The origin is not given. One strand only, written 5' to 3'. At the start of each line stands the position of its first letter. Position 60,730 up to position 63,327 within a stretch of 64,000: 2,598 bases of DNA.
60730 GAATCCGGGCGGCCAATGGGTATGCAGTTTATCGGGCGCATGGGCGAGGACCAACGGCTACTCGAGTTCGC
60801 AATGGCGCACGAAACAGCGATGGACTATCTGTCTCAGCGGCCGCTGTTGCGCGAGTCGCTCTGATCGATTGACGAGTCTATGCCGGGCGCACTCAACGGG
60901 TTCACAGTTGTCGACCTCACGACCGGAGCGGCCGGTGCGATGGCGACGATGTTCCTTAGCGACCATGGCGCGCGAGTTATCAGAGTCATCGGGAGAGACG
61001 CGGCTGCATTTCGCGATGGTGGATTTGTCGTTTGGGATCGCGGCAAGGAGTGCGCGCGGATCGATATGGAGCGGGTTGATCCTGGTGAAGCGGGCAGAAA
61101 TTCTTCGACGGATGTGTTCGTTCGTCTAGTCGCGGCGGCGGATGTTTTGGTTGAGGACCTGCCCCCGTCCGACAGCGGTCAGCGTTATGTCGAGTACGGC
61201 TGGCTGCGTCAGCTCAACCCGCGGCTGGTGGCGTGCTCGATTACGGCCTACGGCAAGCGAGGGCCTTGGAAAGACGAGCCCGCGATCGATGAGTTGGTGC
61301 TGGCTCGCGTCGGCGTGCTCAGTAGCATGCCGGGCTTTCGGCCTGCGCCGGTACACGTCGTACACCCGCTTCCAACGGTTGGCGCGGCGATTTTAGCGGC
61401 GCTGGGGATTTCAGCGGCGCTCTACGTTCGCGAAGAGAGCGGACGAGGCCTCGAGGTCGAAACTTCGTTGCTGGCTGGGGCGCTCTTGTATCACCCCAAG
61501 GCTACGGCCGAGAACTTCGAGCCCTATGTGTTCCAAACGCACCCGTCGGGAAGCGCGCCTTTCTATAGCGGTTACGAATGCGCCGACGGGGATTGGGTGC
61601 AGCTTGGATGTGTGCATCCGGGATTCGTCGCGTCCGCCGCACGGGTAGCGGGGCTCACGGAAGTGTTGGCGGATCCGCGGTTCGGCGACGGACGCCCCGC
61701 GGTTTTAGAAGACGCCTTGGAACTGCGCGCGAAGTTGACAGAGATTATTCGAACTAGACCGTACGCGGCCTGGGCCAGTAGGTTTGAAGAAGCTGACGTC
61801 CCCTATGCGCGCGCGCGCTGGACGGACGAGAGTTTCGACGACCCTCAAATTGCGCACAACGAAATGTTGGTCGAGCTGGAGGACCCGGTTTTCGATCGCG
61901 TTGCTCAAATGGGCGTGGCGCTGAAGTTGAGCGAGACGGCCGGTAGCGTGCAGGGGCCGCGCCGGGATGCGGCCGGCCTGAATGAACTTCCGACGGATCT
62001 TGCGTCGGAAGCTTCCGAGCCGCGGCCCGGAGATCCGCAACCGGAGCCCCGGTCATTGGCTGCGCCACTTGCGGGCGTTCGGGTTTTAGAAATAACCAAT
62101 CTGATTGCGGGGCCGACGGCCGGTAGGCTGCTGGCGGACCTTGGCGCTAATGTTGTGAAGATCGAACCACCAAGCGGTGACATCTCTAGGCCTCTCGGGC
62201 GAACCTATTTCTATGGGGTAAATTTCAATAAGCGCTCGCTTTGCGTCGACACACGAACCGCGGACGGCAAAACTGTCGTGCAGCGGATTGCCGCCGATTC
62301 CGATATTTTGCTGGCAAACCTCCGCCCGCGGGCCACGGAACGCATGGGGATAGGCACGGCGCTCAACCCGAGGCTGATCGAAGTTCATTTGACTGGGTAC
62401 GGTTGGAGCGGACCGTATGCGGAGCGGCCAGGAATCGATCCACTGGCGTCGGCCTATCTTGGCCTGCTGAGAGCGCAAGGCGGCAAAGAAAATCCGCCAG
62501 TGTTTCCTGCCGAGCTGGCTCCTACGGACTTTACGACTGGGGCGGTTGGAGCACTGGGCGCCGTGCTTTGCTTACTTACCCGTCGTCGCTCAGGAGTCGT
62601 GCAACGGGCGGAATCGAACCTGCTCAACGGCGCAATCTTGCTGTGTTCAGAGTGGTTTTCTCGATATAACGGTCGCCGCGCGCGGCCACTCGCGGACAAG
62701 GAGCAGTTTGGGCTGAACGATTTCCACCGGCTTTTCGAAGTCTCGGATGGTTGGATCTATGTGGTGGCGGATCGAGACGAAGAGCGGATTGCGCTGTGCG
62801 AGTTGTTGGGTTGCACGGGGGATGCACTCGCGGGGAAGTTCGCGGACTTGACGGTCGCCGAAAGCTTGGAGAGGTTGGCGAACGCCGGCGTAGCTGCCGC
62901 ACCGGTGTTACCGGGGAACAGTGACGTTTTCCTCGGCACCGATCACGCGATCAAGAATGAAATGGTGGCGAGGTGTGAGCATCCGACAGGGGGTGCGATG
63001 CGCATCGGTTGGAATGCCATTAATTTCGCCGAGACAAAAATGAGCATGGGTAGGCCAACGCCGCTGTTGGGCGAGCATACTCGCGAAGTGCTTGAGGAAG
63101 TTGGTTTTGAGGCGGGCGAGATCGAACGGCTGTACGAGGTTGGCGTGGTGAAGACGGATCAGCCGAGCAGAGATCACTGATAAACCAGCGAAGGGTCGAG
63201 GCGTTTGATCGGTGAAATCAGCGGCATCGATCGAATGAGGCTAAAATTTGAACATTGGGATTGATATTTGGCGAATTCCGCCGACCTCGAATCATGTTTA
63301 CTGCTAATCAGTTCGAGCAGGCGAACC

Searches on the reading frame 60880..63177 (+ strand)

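Call 63: search_protein_families(library=pfam, proteins=[window:60880-63177:+], max_evalue=0.00001)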
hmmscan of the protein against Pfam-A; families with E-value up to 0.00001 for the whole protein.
window:60880-63177:+ (766 aa): 1 family
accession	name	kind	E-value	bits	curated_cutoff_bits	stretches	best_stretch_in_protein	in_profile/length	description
PF02515.22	CoA_transf_3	-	1.3e-137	459.2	23.3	2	397-734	1-366/366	CoA-transferase family III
